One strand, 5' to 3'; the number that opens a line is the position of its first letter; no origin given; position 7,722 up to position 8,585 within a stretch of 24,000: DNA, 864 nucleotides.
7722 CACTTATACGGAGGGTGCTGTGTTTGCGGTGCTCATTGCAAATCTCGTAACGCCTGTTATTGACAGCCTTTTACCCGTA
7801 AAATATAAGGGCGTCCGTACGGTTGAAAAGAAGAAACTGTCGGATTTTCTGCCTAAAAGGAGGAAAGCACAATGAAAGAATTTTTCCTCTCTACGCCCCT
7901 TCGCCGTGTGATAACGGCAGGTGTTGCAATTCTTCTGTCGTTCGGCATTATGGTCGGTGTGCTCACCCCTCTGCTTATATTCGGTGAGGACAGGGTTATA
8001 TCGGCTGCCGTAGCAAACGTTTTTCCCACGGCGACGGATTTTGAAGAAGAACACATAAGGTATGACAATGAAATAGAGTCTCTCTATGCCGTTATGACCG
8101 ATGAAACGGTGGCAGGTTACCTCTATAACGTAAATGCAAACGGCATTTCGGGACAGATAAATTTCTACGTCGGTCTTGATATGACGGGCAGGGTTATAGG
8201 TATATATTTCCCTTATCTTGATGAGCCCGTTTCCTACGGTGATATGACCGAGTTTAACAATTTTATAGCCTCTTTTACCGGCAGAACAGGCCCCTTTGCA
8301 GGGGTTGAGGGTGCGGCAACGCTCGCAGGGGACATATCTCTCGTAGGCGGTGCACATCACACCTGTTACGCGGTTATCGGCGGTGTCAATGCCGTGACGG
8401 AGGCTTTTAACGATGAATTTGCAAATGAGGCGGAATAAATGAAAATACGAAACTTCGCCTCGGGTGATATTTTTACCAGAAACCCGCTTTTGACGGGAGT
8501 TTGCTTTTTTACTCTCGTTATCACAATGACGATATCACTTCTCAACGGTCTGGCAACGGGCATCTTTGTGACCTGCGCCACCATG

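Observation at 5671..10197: Intact, translationally coupled rnfCDGEAB operon in which several canonical cofactor-binding signatures appear replaced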

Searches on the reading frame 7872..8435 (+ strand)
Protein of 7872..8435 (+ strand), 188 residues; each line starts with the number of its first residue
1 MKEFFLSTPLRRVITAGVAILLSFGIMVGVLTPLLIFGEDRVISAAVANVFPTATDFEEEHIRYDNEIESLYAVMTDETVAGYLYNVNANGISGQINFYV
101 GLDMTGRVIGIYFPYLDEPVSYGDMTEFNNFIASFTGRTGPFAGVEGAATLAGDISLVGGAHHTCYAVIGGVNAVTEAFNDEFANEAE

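Call 3: search_protein_families(library=pfam, proteins=[window:7872-8435:+], max_evalue=0.01)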
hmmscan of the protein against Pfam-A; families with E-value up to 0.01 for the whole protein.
window:7872-8435:+ (188 aa): 1 family
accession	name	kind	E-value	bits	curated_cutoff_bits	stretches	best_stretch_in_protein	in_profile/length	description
PF04205.19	FMN_bind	-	0.0041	18.2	22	1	91-175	1-75/77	FMN-binding domain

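Call 4: search_protein_families(library=ncbifam, proteins=[window:7872-8435:+], max_evalue=0.01)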
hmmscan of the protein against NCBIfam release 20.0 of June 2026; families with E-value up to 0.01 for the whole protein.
window:7872-8435:+ (188 aa): 3 families
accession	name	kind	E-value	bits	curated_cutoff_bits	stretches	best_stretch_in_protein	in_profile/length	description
TIGR01947.1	rnfG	subfamily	2.9e-06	27.5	102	1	47-112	47-114/187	RnfABCDGE type electron transport complex subunit G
NF002519.0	PRK01908.1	equivalog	0.00034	20.3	178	1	60-139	69-150/209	electron transport complex subunit RsxG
NF045876.1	RnfG_DVU2794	exception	0.00044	19.8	205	1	61-180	63-180/190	RnfABCDGE type electron transport complex subunit G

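Call 8: search_solved_structures(query=window:7872-8435:+, max_evalue=1, show_alignments=3)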
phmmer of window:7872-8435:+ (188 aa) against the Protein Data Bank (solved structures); distinct sequences matched with E-value up to 1: 2.
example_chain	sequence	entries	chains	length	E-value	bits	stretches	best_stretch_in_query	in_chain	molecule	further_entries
7zc6_G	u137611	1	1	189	9.8e-06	28.8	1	15-179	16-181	RnfG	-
4akd_A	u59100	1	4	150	0.76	12.8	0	112-144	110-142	MANNOSE-SPECIFIC LECTIN KM+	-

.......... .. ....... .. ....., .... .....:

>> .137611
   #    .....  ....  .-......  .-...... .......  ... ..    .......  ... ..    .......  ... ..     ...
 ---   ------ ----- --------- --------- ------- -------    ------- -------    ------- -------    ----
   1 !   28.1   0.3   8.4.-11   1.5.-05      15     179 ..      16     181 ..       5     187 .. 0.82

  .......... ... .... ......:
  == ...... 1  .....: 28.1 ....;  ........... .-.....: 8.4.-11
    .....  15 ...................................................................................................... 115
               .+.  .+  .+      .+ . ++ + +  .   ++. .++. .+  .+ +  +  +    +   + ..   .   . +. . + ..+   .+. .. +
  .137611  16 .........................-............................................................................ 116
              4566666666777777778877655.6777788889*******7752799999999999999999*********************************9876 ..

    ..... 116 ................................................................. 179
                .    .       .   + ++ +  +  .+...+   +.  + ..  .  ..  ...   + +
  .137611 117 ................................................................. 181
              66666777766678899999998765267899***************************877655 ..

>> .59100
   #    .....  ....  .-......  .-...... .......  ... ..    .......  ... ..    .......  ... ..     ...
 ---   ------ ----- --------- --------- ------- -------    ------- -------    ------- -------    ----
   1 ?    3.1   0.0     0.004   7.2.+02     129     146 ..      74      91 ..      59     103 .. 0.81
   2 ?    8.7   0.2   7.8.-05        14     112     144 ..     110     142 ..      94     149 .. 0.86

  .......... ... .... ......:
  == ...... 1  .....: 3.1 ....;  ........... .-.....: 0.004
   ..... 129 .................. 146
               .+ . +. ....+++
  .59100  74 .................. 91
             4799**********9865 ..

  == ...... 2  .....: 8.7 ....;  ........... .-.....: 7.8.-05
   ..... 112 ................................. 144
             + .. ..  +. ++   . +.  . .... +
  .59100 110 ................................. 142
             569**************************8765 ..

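Call 82: search_solved_structures(query=A9, max_evalue=0.1, show_alignments=4)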
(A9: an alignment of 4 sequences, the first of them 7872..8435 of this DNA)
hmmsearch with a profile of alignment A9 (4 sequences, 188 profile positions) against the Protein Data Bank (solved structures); distinct sequences matched with E-value up to 0.1: 2.
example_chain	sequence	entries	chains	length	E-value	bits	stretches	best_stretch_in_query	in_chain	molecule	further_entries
7zc6_G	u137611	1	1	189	7.5e-08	35.7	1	33-181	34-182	RnfG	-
9eri_G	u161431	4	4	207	0.0026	20.9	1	40-180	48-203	Na(+)-translocating ferredoxin:NAD(+) oxidoreductase complex subunit G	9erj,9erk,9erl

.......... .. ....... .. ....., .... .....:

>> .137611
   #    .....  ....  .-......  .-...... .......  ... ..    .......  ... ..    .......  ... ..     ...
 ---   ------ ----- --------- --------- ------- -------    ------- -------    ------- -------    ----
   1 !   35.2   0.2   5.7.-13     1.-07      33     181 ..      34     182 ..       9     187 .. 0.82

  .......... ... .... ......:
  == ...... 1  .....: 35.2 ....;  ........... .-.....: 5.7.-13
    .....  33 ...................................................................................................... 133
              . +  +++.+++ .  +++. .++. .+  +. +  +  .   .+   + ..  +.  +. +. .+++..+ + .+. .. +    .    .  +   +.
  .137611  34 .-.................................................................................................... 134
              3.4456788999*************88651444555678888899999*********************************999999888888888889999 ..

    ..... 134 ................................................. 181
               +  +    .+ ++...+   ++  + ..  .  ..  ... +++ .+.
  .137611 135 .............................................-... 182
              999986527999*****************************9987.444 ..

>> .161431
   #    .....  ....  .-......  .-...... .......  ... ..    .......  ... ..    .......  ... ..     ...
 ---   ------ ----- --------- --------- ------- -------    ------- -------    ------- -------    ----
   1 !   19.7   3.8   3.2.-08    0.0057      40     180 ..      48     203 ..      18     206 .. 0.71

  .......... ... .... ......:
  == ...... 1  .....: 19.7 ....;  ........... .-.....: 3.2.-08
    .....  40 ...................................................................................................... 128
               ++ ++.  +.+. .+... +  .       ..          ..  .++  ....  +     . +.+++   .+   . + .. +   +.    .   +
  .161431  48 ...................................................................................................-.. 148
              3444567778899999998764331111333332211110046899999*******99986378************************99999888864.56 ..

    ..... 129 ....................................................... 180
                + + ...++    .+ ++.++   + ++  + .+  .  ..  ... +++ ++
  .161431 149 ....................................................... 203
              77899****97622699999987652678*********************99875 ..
